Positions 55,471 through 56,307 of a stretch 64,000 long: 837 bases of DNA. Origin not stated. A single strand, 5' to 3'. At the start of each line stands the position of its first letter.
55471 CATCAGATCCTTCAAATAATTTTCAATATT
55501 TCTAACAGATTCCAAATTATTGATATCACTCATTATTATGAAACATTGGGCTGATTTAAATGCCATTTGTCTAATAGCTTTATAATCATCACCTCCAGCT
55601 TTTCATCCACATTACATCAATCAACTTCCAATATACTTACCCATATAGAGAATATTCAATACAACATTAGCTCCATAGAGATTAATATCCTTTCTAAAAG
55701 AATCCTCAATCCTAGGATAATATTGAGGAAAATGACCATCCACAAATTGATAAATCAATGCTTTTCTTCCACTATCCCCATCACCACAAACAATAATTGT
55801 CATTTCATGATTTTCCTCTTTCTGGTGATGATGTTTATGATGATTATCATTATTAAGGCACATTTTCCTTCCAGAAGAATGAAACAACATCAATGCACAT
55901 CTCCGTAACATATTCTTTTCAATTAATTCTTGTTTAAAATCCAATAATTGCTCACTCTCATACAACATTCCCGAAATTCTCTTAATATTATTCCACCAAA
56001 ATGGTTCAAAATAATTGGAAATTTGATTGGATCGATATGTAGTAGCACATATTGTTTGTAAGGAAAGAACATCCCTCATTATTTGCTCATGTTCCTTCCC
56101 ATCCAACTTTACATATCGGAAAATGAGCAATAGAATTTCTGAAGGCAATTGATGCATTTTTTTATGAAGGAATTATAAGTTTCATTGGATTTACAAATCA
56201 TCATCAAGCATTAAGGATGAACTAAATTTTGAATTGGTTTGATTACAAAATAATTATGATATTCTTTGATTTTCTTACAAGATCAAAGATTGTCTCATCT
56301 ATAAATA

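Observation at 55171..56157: F-box-like N-terminus fused to a Ras-like domain with a crippled P-loop and truncated switch II, retaining a CAAX box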

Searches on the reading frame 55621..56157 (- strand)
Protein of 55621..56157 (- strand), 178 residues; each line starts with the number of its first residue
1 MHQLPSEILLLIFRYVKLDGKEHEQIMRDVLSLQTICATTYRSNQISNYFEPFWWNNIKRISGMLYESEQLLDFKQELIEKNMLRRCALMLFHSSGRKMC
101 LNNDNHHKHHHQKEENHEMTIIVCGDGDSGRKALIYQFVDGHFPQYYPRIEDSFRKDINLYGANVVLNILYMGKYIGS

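Call 22: search_protein_representatives(protein=window:55642-56157:-)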
Query: 172 residues. Proteins with E-value up to 0.001 (for the whole library): 36; up to 1e-10: 0; up to 1e-30: 0. The best 36 are listed.
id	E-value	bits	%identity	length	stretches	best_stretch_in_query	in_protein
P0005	1.7e-09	53.8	46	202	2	112-170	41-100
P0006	1.8e-09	53.7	33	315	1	3-170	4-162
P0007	2.5e-09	53.2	32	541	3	99-170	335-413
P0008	4.6e-08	49.1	32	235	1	41-170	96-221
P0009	1.5e-07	47.5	35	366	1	42-170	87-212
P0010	3.4e-07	46.3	29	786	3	115-170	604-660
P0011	6.2e-07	45.4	36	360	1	40-170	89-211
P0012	1.7e-06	44.0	45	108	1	103-170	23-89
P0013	1.8e-06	43.9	29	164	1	35-170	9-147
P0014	1.4e-05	41.0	44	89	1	107-170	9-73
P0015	1.5e-05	40.9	29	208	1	4-170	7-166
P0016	2.2e-05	40.4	53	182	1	118-170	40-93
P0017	2.3e-05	40.3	43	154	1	103-170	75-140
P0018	4.5e-05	39.4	30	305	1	32-164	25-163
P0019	5.6e-05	39.1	29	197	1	4-170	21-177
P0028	3.4e-04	36.5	42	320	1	116-170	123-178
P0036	7.4e-04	35.4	28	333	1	27-159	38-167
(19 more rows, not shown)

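Call 24: predict_structure(protein=window:55642-56157:-)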
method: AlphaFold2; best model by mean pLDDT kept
length: 172 residues; sequences in the alignment: 1
mean_pLDDT: 39.5   pTM: 0.29
mean pLDDT of the five models: 39.5, 37.9, 36.2, 34.3, 33.7
residues with pLDDT >= 90: 0; 70-90: 0; 50-70: 30; < 50: 142
segments of 3 or more residues with pLDDT < 50: 1-7, 33-68, 70-72, 82-172
pLDDT, mean of each block of 10 residues (from residue 1): 45 52 54 47 39 44 45 49 45 35 28 31 34 33 33 30 30 29
secondary structure, 60 per line:
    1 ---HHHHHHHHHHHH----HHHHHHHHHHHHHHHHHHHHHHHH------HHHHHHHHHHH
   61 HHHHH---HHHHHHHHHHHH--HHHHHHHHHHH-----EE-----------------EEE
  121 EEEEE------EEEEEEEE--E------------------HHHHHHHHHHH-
elements in order: H4-15 H20-43 H50-65 H69-80 H83-93 E118-125 E132-139 H161-171

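Call 25: list_cluster_members(proteins=[P0006, P0008, P0009, P0011, P0013, P0015, P0018, P0019, P0036, P0028])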
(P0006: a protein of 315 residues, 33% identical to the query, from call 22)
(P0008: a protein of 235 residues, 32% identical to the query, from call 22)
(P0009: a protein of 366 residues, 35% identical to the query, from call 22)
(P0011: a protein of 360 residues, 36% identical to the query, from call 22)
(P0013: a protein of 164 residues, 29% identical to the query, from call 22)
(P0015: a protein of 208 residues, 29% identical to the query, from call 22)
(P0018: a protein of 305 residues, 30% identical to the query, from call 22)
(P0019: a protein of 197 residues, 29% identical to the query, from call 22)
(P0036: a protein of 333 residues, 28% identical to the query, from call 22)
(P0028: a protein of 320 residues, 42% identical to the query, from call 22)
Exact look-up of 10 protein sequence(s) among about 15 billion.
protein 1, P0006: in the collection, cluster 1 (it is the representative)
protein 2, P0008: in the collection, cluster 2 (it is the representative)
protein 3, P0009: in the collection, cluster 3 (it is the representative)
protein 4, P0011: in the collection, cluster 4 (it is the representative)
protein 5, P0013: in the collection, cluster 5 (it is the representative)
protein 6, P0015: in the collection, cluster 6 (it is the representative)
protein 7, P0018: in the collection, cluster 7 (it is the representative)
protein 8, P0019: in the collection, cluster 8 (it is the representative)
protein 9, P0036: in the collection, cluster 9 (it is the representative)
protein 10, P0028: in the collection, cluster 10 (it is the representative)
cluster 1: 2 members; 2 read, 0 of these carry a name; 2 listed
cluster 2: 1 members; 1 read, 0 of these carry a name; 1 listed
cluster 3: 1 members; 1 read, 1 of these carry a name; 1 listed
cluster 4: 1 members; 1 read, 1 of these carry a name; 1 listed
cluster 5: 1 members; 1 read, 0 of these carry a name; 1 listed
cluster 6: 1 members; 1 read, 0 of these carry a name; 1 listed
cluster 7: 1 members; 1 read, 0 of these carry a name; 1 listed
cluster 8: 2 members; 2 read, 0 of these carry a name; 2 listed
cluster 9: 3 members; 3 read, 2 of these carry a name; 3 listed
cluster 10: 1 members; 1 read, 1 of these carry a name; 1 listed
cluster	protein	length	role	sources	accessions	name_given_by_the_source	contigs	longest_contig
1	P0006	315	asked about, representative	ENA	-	-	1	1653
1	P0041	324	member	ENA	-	-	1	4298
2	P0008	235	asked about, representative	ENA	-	-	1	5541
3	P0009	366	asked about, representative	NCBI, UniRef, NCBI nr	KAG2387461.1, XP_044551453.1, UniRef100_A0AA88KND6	hypothetical protein C9374_001793 [Naegleria lovaniensis] | Ras family small GTPase n=1 Tax=Naegleria lovaniensis TaxID=51637 RepID=A0AA88KND6_NAELO | uncharacterized protein C9374_001793 [Naegleria lovaniensis]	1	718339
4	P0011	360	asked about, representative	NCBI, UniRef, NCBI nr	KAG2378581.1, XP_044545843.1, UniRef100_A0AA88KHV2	hypothetical protein C9374_008220 [Naegleria lovaniensis] | Ras family small GTPase n=1 Tax=Naegleria lovaniensis TaxID=51637 RepID=A0AA88KHV2_NAELO | uncharacterized protein C9374_008220 [Naegleria lovaniensis]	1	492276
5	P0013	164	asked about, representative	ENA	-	-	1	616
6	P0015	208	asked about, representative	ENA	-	-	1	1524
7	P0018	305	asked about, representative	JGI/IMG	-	-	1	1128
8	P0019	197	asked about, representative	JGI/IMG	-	-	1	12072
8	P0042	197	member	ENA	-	-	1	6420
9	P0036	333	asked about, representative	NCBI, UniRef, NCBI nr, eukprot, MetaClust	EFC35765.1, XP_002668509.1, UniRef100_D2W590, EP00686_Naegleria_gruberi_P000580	ras family small GTPase [Naegleria gruberi] | Ras family small GTPase n=1 Tax=Naegleria gruberi TaxID=5762 RepID=D2W590_NAEGR | XP_002668509.1 ras family small GTPase [Naegleria gruberi strain NEG-M]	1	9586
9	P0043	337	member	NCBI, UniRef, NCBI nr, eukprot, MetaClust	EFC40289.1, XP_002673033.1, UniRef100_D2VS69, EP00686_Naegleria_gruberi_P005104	ras family small GTPase [Naegleria gruberi] | Ras family small GTPase n=1 Tax=Naegleria gruberi TaxID=5762 RepID=D2VS69_NAEGR | XP_002673033.1 ras family small GTPase [Naegleria gruberi strain NEG-M]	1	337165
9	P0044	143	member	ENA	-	-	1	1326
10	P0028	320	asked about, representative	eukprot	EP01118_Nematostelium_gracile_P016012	TRINITY_DN654_c1_g1_i1.p1 TRINITY_DN654_c1_g1~~TRINITY_DN654_c1_g1_i1.p1 ORF ...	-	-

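Call 32: list_cluster_members(proteins=[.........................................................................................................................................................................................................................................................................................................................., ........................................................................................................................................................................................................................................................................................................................, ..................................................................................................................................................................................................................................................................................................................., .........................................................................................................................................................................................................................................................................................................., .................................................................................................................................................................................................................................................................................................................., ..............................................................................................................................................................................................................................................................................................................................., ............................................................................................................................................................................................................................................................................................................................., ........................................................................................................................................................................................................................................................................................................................, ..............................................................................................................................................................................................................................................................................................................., window:55621-56157:-])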
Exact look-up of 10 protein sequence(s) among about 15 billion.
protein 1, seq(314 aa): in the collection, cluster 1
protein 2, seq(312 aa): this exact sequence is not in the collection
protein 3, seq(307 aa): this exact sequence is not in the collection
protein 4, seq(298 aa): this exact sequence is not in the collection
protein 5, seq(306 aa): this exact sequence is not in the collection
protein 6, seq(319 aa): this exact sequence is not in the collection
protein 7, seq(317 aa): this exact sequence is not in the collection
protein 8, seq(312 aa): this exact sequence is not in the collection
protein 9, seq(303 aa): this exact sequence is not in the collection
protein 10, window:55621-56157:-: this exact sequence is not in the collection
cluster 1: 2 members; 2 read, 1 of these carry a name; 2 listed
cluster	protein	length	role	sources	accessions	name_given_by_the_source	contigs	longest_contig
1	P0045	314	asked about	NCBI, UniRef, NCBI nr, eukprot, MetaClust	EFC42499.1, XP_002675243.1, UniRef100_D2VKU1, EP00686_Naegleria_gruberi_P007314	ras family small GTPase [Naegleria gruberi] | Ras family small GTPase n=1 Tax=Naegleria gruberi TaxID=5762 RepID=D2VKU1_NAEGR | XP_002675243.1 ras family small GTPase [Naegleria gruberi strain NEG-M]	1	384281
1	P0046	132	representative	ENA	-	-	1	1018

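Call 35: find_encoding_contigs(protein=P0046, flank=5000, max_places=5)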
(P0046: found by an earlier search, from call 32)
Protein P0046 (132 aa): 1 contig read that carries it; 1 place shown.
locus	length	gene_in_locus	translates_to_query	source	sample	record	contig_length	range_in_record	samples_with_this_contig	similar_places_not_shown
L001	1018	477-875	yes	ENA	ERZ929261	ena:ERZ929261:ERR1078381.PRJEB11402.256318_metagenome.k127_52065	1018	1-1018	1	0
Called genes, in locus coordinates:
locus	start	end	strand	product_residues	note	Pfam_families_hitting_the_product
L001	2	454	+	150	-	?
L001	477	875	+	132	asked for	PF00071:Ras (weak)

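Call 38: search_protein_families(library=pfam, alignment_id=A1, max_evalue=0.1)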
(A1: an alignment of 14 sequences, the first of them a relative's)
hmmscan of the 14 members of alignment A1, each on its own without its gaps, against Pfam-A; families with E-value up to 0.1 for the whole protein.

A. member 1, P0045 (314 aa): 7 families
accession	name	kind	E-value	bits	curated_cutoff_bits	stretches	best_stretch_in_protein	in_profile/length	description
PF00071.28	Ras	-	4.7e-22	78.7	21.6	1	121-282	2-157/162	Ras family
PF08477.19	Roc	-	1.3e-07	32.3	27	1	121-234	2-119/119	Ras of Complex, Roc, domain of DAPkinase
PF00025.27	Arf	-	2.2e-06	27.7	22.3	1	112-274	8-163/174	ADP-ribosylation factor family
PF00009.33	GTP_EFTU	-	5.1e-05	23.4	26.5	1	161-279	65-180/188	Elongation factor Tu GTP binding domain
PF14500.11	MMS19_N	-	0.0095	16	26.7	0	17-54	217-253/262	Dos2-interacting transcription regulator of RNA-Pol-II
PF12937.12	F-box-like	-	0.013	15.7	24.3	1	2-18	2-16/47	F-box-like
PF16897.10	MMR_HSR1_Xtn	-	0.033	14.6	35.2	0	211-278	45-97/106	C-terminal region of MMR_HSR1 domain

B. families by the number of members that match (of 14 scanned): 27 families (the first 25 are shown)
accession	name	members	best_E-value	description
PF00071.28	Ras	14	8.1e-61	Ras family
PF08477.19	Roc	14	6.3e-22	Ras of Complex, Roc, domain of DAPkinase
PF00025.27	Arf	10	6e-11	ADP-ribosylation factor family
PF03193.22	RsgA_GTPase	10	2.9e-07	RsgA GTPase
PF01926.29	MMR_HSR1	10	7.3e-07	50S ribosome-binding GTPase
PF00009.33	GTP_EFTU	9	2.1e-12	Elongation factor Tu GTP binding domain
PF12937.12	F-box-like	7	7.8e-10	F-box-like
PF00503.26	G-alpha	7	0.00033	G-protein alpha subunit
PF03029.23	ATP_bind_1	4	0.0041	Conserved hypothetical ATP binding protein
PF13191.12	AAA_16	3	5.6e-05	AAA ATPase domain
PF16897.10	MMR_HSR1_Xtn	3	0.011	C-terminal region of MMR_HSR1 domain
PF00646.38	F-box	2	4.2e-06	F-box domain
PF02421.24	FeoB_N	2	0.00038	Ferrous iron transport protein B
PF23248.1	KH_PARP14_2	2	0.01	PARP14, second type I KH domain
PF06881.16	Elongin_A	1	0.0019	RNA polymerase II transcription factor SIII (Elongin) subunit A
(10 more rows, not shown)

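Call 47: predict_structure(alignment_id=A3)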
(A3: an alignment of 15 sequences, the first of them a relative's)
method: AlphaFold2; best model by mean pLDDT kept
length: 314 residues; sequences in the alignment: 15
mean_pLDDT: 77.6   pTM: 0.74
mean pLDDT of the five models: 77.6, 76.7, 75.6, 74.6, 72.5
residues with pLDDT >= 90: 58; 70-90: 184; 50-70: 44; < 50: 28
segments of 3 or more residues with pLDDT < 50: 99-113, 145-150, 310-314
pLDDT, mean of each block of 10 residues (from residue 1): 67 64 76 78 77 86 74 89 85 64 39 64 85 88 53 81 85 67 87 88 90 90 90 74 87 89 87 89 80 81 66 42
secondary structure, 60 per line:
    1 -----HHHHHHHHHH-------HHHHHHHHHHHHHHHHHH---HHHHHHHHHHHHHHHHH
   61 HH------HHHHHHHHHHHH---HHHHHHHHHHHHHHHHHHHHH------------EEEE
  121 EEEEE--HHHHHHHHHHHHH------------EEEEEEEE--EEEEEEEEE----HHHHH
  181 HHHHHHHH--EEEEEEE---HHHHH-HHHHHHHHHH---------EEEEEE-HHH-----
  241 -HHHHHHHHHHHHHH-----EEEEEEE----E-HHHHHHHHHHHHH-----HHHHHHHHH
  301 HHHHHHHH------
elements in order: H6-15 H23-40 H44-62 H69-80 H84-104 E117-125 H128-140 E153-160 E163-171 H176-188 E191-197 H201-205 H207-216 E226-231 H242-255 E261-267 H274-286 H292-308

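Call 60: find_encoding_contigs(protein=P0045, flank=3000, max_places=10)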
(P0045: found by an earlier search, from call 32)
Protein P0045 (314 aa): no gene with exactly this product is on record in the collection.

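Call 62: find_encoding_contigs(protein=window:55621-56157:-, flank=3000, max_places=10)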
Protein window:55621-56157:- (178 aa): no gene with exactly this product is on record in the collection.

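Call 71: fold_search(model_id=the predicted structure, library=pdb)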
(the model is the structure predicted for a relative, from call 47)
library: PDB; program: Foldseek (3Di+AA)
matches with E <= 10: 1995; with E <= 0.001: 1852
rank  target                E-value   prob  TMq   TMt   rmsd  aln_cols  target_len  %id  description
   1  5tar_A                8.3e-14  1.00  0.47  0.78   7.9       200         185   26  Crystal structure of farnesylated and methylated kras4b in complex with PDE-delta (crystal form II - with ordered hype (released 2016-11-02)
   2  6xgv_A                1.4e-13  1.00  0.46  0.82   4.7       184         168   28  Crystal Structure of KRAS-G13D (GMPPNP-bound) in complex with RAS-binding domain (RBD) and cysteine-rich domain (CRD)  (released 2021-01-13)
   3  6e6g                  3.1e-13  1.00  0.47  0.84   2.6       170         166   28  KRAS G13D bound to GDP (K13GDP) (released 2019-07-31)
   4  6mbq                  4.2e-13  1.00  0.47  0.84   2.6       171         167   27  Crystal structure of Mg-free wild-type KRAS (2-166) bound to GMPPNP in the state 1 conformation (released 2019-07-31)
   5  9c3m_A                4.7e-13  1.00  0.46  0.82   3.2       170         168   26  Crystal structure of GDP-bound KRAS G12D/F28K: Suppressing G12D oncogenicity via second-site F28K mutation (released 2025-10-08)
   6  8g9p_A                7.0e-13  1.00  0.46  0.80   5.1       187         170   25  Tricomplex of RMC-4998, KRAS G12C, and CypA (released 2023-08-16)
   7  9u8w_A                7.4e-13  1.00  0.48  0.85   3.1       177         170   26  Crystal structure of KRAS-G12D/Q99L mutant in complex with GDP (released 2026-03-25)
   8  6fa1_B                7.8e-13  1.00  0.46  0.80   5.1       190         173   25  Antibody derived (Abd-4) small molecule binding to KRAS. (released 2018-08-22)
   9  5e95_A                8.3e-13  1.00  0.47  0.84   2.6       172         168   27  Crystal Structure of Mb(NS1)/H-Ras Complex (released 2016-11-02)
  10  5usj_F                9.9e-13  1.00  0.48  0.84   2.9       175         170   26  Crystal Structure of human KRAS G12D mutant in complex with GDPNP (released 2017-03-22)
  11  3x1y                  9.9e-13  1.00  0.46  0.84   2.6       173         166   27  Ras-related protein Rap1B(L9V) with GppNHp (released 2015-06-03)
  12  9gtk_A                9.9e-13  1.00  0.45  0.77   6.6       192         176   26  KRAS in complex with DARPin 784_F5 (released 2025-06-25)
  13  8onv                  1.0e-12  1.00  0.45  0.80   4.9       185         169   26  KRAS-G13D in complex with BI-2493 (released 2023-06-07)
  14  5usj_B                1.1e-12  1.00  0.46  0.81   4.6       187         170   27  Crystal Structure of human KRAS G12D mutant in complex with GDPNP (released 2017-03-22)
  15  9gtk_D                1.1e-12  1.00  0.45  0.79   5.8       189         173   25  KRAS in complex with DARPin 784_F5 (released 2025-06-25)
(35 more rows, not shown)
